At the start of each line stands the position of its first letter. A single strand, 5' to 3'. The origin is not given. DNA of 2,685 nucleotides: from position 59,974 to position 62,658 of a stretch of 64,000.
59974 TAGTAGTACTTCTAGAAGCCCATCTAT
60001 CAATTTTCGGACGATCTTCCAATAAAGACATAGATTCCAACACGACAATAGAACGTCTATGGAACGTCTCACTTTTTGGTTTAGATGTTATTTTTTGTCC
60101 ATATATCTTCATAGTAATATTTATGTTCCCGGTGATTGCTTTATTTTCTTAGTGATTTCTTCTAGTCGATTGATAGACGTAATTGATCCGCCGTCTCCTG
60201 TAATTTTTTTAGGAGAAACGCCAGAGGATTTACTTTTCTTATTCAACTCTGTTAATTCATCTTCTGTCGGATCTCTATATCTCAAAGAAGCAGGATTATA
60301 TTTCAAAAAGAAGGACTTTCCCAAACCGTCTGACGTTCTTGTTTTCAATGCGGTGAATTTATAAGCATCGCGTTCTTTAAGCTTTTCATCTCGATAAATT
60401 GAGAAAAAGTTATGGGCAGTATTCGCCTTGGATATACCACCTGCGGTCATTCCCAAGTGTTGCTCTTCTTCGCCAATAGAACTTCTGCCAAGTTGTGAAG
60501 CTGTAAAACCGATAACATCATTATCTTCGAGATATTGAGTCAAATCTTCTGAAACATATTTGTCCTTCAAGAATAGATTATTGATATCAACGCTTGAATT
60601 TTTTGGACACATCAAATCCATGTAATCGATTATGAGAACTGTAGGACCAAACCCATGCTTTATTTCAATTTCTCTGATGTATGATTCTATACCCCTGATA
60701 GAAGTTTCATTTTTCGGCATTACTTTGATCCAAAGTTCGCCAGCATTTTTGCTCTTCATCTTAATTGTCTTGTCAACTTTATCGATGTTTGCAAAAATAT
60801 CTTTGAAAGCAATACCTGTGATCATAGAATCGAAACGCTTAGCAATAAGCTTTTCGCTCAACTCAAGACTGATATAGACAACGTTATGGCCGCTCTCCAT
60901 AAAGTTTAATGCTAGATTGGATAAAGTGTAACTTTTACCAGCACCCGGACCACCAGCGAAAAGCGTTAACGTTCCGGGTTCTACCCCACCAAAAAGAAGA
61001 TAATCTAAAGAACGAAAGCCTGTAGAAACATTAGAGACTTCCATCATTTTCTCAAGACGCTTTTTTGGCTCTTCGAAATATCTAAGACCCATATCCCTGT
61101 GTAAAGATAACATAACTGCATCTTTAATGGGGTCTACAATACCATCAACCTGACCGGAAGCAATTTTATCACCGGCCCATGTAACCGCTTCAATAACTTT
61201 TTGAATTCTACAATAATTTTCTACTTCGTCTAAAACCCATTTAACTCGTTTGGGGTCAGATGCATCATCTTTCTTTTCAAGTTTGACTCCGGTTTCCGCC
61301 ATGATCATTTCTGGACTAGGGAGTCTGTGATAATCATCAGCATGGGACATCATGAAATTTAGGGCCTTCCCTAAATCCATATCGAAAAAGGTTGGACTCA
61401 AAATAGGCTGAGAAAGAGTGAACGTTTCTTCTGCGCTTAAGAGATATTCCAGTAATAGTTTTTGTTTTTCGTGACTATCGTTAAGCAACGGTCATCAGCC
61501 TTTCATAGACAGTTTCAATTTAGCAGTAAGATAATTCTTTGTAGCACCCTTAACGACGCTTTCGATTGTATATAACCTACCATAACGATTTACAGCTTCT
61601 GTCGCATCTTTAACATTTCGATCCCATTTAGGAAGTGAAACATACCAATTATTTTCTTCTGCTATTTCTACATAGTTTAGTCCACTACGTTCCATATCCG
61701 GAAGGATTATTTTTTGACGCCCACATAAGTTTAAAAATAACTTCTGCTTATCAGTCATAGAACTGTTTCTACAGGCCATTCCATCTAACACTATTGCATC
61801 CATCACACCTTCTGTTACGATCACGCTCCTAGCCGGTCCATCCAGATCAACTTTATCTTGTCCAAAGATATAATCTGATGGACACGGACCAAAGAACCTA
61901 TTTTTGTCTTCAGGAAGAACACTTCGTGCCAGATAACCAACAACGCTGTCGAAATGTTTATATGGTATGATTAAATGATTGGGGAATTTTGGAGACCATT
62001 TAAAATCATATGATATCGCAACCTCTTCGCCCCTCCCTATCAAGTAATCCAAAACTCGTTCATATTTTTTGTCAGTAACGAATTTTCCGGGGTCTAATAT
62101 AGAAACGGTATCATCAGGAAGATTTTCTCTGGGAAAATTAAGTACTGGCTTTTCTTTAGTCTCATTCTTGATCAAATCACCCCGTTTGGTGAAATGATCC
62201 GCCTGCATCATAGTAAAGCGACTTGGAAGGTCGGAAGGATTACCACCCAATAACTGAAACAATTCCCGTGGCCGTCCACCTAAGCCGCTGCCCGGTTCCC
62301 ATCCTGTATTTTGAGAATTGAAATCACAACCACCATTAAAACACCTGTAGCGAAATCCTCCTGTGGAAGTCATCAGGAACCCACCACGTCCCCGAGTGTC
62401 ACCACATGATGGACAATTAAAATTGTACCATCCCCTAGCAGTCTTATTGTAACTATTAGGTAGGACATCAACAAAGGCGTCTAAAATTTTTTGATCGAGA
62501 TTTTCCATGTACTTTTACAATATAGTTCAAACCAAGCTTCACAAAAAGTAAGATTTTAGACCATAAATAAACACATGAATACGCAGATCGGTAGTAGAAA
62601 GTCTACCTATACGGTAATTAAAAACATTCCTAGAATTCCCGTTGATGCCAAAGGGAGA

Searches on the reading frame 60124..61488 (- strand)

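Call 41: search_protein_families(library=phrogs, proteins=[window:60124-61488:-], max_evalue=0.001)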
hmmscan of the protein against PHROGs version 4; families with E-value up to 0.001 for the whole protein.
window:60124-61488:- (455 aa): 7 families
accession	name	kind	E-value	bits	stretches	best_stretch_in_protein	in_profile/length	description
phrog_19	-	DNA, RNA and nucleotide metabolism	2.7e-65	222.4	1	3-417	158-591/621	DnaB-like replicative helicase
phrog_239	-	DNA, RNA and nucleotide metabolism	7e-23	82.5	1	144-417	329-609/801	DNA primase/helicase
phrog_243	-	DNA, RNA and nucleotide metabolism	1.6e-14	54.6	1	168-385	31-243/273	DnaB-like replicative helicase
phrog_5482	-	unknown function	1.7e-06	28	1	171-232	50-113/341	-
phrog_97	-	other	2e-05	25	1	152-209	48-112/506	UvsX-like recombinase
phrog_8337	-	DNA, RNA and nucleotide metabolism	0.00019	21.9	1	150-222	46-118/273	DNA repair protein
phrog_26214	-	unknown function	0.00022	20.9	1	149-219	32-101/420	-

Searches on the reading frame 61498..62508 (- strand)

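Call 41: search_protein_families(library=phrogs, proteins=[window:61498-62508:-], max_evalue=0.001)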
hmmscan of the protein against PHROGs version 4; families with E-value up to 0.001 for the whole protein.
window:61498-62508:- (337 aa): 2 families
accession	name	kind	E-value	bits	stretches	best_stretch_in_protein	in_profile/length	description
phrog_47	-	DNA, RNA and nucleotide metabolism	4.7e-22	79.4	1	15-334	37-347/947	DNA primase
phrog_451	-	unknown function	0.00085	19.5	0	18-61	146-193/461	-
